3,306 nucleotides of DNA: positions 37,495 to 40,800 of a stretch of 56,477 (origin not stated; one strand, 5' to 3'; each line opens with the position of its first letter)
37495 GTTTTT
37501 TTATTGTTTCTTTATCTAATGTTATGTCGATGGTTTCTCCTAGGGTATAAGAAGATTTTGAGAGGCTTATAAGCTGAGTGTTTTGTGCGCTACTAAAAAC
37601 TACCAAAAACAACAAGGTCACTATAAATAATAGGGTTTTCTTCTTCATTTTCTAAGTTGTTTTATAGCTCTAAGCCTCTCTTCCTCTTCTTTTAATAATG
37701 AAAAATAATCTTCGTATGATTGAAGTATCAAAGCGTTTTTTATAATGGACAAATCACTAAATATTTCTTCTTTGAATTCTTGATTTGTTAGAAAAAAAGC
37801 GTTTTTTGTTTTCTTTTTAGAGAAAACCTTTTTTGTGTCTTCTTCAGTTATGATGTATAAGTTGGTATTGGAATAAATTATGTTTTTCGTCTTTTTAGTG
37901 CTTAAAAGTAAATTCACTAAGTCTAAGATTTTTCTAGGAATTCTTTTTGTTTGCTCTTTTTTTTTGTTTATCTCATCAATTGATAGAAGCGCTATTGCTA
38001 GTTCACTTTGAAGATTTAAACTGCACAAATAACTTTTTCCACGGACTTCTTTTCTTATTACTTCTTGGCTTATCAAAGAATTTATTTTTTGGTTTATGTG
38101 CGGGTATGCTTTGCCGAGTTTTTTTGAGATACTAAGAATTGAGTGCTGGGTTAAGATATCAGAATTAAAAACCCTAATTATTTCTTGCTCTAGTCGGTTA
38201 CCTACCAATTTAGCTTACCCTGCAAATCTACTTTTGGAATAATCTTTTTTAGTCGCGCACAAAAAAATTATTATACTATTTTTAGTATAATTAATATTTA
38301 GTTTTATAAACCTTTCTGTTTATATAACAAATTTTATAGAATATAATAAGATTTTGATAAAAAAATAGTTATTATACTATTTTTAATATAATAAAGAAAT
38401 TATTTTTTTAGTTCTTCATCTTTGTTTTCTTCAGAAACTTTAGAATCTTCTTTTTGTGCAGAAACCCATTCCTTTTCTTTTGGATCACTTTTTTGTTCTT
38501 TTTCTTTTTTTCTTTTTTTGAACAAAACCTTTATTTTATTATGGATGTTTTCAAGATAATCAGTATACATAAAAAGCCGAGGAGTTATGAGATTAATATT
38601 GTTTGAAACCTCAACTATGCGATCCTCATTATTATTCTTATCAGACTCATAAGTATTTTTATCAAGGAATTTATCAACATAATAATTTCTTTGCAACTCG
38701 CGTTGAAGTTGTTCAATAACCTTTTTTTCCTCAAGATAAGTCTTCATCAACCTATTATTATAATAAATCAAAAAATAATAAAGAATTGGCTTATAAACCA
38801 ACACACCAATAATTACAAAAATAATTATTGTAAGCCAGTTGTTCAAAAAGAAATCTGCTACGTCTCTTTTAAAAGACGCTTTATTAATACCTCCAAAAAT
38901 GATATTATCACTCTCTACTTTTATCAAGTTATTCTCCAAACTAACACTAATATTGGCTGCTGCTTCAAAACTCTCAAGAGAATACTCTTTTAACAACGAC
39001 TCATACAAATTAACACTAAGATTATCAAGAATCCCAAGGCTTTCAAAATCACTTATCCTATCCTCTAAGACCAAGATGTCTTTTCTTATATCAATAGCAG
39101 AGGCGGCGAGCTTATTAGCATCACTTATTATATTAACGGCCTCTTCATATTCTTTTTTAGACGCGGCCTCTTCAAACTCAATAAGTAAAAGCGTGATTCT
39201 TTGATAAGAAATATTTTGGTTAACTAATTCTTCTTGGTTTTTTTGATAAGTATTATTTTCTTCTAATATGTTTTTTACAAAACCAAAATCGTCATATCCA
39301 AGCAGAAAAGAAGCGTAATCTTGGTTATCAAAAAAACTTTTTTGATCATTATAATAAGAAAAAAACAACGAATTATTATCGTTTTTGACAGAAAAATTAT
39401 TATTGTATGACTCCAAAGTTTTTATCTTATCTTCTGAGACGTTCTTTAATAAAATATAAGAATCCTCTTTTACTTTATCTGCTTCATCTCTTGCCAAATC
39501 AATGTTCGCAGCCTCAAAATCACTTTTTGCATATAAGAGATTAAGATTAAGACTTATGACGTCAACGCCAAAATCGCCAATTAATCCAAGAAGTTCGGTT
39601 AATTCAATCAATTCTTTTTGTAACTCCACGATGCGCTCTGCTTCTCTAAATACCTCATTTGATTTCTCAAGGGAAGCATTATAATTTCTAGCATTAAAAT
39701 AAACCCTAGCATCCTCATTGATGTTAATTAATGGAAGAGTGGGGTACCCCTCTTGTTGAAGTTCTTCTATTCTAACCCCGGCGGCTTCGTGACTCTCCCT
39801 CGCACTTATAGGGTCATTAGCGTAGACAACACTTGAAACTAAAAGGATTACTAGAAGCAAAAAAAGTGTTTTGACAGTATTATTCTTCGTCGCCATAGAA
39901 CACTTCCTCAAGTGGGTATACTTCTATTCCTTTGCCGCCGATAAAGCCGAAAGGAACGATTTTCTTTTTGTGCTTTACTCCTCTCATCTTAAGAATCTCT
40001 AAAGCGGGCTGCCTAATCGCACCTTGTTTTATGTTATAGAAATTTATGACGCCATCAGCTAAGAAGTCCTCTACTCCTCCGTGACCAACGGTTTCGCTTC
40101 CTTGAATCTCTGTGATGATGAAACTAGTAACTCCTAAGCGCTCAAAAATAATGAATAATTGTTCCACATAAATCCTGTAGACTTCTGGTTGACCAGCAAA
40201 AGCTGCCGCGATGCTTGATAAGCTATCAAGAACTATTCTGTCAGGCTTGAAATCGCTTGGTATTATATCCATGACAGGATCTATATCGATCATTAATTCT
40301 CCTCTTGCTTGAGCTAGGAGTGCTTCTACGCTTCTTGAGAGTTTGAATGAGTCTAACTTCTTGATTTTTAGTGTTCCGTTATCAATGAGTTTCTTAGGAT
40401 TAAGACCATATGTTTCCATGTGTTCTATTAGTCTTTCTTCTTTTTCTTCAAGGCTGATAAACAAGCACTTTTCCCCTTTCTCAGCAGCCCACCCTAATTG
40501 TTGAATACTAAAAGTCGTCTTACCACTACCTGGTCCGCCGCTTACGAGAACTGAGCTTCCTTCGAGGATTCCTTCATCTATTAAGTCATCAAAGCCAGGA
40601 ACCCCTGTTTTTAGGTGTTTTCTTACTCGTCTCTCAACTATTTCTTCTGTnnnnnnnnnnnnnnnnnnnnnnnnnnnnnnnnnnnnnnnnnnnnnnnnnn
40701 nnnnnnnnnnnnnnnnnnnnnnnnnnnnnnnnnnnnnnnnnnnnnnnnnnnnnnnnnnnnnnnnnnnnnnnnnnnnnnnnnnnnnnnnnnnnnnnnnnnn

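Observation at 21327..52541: Chemosensory genes, KaiC-like ATPases and giant adhesin-like genes form one uninterrupted locus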

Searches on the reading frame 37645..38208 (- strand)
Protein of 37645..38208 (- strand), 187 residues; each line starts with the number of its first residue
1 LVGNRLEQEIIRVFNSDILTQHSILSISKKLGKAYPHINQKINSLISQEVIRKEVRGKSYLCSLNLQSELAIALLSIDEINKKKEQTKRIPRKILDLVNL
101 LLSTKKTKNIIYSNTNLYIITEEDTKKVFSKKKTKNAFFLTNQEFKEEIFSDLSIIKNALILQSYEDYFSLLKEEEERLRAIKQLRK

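Call 4: search_protein_families(library=pfam, proteins=[window:37645-38208:-], max_evalue=0.01)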
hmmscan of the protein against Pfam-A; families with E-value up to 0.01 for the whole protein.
window:37645-38208:- (187 aa): 0 families

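Call 9: search_protein_families(library=ncbifam, proteins=[window:37645-38208:-], max_evalue=0.01)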
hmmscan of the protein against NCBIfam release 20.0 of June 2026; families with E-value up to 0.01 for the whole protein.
window:37645-38208:- (187 aa): 0 families

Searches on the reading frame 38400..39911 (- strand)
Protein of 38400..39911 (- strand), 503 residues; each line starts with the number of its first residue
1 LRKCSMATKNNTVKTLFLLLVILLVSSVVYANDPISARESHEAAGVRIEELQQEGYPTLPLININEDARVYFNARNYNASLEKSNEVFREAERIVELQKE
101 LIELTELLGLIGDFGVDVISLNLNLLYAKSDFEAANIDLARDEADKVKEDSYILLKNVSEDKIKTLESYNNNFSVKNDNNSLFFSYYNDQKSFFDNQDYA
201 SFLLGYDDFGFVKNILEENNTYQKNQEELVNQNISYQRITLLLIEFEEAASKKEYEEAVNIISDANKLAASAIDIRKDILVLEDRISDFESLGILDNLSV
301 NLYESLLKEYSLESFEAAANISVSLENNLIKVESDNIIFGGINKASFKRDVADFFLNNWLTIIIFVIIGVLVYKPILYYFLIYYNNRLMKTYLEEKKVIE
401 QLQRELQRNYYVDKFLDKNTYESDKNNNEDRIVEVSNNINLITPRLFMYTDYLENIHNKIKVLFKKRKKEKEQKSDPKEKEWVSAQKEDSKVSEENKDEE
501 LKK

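Call 4: search_protein_families(library=pfam, proteins=[window:38400-39911:-], max_evalue=0.01)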
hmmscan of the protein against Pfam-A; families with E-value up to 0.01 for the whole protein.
window:38400-39911:- (503 aa): 0 families

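Call 9: search_protein_families(library=ncbifam, proteins=[window:38400-39911:-], max_evalue=0.01)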
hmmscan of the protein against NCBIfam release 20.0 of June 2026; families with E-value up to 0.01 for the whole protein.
window:38400-39911:- (503 aa): 0 families

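Call 97: search_solved_structures(query=A6, max_evalue=1)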
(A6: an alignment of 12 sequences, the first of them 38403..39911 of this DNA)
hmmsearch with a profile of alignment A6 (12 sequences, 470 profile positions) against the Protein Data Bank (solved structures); distinct sequences matched with E-value up to 1: 14.
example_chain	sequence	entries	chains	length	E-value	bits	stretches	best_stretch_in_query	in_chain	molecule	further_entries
8xyv_A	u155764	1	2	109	0.0094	17.8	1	242-310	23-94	De novo designed protein 0705-5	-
7zd6_f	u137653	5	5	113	0.083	14.6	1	199-274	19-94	NADH dehydrogenase [ubiquinone] 1 alpha subcomplex subunit 5 | Mitochondrial complex I, B13 subunit | Complex I subunit B13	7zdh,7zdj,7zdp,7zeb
2ke4_A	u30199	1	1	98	0.084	14.6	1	161-249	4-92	Cdc42-interacting protein 4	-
5lnk_f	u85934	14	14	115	0.085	14.6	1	199-274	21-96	Mitochondrial complex I, B13 subunit | NADH dehydrogenase [ubiquinone] 1 alpha subcomplex subunit 5 | NDUFA5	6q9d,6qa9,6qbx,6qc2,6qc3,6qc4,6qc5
6zk9_f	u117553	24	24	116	0.087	14.6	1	199-274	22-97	Mitochondrial complex I, B13 subunit | Uncharacterized protein | NADH dehydrogenase [ubiquinone] 1 alpha subcomplex subunit 5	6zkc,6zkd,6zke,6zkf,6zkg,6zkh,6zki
6vfh_A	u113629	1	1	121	0.14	13.9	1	67-103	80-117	T33_dn10A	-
27ah_A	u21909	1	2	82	0.29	12.8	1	257-327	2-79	De novo designed miniprotein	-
5ldw_V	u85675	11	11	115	0.33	12.7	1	199-274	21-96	NADH dehydrogenase [ubiquinone] 1 alpha subcomplex subunit 5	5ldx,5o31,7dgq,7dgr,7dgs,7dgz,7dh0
5lc5_V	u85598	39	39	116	0.34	12.6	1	199-274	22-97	NADH dehydrogenase [ubiquinone] 1 alpha subcomplex subunit 5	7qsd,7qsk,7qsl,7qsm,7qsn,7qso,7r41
27ag_A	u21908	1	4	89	0.57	11.9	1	259-334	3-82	De novo designed miniprotein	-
1na3_A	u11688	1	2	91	0.6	11.8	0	67-102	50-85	designed protein CTPR2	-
2avp_A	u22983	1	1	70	0.65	11.7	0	67-90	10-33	synthetic consensus TPR protein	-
7a48_B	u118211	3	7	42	0.7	11.6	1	421-456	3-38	APH colied-coil | APH coiled-coil | Coiled-coil APH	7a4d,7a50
2wqh_A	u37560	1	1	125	0.71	11.6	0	67-103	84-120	CTPR3Y3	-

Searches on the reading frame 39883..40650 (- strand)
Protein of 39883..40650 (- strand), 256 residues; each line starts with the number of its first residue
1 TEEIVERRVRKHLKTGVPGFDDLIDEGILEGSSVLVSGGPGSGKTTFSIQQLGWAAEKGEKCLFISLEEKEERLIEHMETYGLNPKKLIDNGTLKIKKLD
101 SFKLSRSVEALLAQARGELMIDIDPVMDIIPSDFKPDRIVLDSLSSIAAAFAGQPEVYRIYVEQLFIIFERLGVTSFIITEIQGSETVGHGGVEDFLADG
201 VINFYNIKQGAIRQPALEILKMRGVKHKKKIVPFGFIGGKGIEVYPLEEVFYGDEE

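Call 85: search_solved_structures(query=window:39883-40650:-, max_evalue=0.00001)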
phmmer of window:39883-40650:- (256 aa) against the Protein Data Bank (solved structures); distinct sequences matched with E-value up to 0.00001: 47.
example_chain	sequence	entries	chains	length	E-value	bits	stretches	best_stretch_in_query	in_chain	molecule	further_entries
8zn5_B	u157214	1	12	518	8.7e-50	172.8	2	11-248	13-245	KaiC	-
8zn6_F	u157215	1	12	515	1.2e-40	142.9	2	11-248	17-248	KaiC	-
8jon_A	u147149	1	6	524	4.6e-40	140.9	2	13-248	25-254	Circadian clock oscillator protein KaiC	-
5jwq_A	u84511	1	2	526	7.7e-39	136.9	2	11-248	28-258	Circadian clock protein kinase KaiC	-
7dy1_A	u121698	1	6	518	2.6e-38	135.2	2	11-247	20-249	Circadian clock protein kinase KaiC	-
4o0m_A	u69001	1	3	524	2.7e-38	135.1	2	11-247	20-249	Circadian clock protein kinase KaiC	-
7x1z_A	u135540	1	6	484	6.5e-37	130.6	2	12-248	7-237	Circadian clock oscillator protein KaiC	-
3s1a_A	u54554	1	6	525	8.1e-37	130.3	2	11-248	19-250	Circadian clock protein kinase kaiC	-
9ofh_A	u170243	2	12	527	8.3e-37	130.2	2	11-248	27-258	Circadian clock oscillator protein KaiC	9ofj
8zn7_D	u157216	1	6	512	1.3e-36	129.6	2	12-248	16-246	KaiC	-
3k09_A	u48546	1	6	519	1.7e-36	129.2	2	11-248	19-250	Circadian clock protein kinase kaiC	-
7s65_A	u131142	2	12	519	1.8e-36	129.2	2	11-248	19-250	Circadian clock protein kinase KaiC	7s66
3k0e_A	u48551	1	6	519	2.8e-36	128.5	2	11-248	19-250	Circadian clock protein kinase KaiC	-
7dyi_A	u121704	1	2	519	3.2e-36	128.3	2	11-248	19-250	Circadian clock protein kinase KaiC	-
3k0f_A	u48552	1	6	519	3.5e-36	128.2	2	11-248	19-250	Circadian clock protein kinase KaiC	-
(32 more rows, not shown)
